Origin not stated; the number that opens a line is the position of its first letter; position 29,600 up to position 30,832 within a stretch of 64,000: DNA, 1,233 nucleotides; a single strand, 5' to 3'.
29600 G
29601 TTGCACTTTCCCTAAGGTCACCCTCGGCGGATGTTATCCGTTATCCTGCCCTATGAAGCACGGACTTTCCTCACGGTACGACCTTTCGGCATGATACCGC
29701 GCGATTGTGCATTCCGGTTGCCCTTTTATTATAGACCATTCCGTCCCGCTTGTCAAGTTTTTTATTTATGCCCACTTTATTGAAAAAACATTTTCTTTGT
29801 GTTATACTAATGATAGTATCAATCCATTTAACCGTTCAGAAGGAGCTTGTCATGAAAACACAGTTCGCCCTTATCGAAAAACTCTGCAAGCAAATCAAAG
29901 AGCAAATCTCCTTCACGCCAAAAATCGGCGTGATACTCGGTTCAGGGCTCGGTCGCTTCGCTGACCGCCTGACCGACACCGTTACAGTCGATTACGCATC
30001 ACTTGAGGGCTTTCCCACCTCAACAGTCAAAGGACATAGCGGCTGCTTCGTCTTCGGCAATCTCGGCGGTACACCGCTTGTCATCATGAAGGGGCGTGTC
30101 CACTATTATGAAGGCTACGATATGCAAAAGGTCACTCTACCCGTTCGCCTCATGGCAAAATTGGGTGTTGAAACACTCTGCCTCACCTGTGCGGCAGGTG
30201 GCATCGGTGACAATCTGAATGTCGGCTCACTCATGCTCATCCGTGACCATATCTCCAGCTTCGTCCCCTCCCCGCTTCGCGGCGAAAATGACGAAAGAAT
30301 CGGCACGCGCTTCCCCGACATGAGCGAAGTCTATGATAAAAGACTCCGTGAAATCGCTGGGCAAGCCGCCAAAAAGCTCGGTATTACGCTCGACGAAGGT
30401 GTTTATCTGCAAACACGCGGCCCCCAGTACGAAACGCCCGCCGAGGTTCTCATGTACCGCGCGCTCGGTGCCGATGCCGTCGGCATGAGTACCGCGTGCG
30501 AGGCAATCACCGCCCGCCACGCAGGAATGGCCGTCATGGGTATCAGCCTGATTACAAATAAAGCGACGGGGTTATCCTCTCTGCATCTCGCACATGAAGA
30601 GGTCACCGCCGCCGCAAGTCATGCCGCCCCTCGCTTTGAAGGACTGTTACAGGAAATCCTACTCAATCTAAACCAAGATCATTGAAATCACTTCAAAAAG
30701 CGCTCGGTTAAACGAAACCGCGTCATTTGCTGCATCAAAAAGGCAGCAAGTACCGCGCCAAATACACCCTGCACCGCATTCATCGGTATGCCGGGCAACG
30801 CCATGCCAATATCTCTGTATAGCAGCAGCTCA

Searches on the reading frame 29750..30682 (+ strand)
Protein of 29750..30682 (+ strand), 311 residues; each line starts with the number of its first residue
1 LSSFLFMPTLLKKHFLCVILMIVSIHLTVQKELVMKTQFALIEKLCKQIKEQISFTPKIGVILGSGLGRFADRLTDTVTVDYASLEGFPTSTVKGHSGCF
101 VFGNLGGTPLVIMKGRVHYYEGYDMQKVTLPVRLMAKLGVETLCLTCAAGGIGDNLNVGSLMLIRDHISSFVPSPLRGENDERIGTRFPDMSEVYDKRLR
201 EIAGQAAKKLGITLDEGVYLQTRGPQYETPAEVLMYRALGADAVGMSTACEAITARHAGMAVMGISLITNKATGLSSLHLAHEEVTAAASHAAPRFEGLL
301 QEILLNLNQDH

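Call 55: search_protein_families(library=pfam, proteins=[window:29750-30682:+], max_evalue=0.00001)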
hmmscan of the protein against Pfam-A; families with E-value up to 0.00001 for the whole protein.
window:29750-30682:+ (311 aa): 1 family
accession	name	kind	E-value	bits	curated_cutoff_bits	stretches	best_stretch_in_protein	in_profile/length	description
PF01048.26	PNP_UDP_1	-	3.2e-55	187.5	25.1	1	58-304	1-232/233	Phosphorylase superfamily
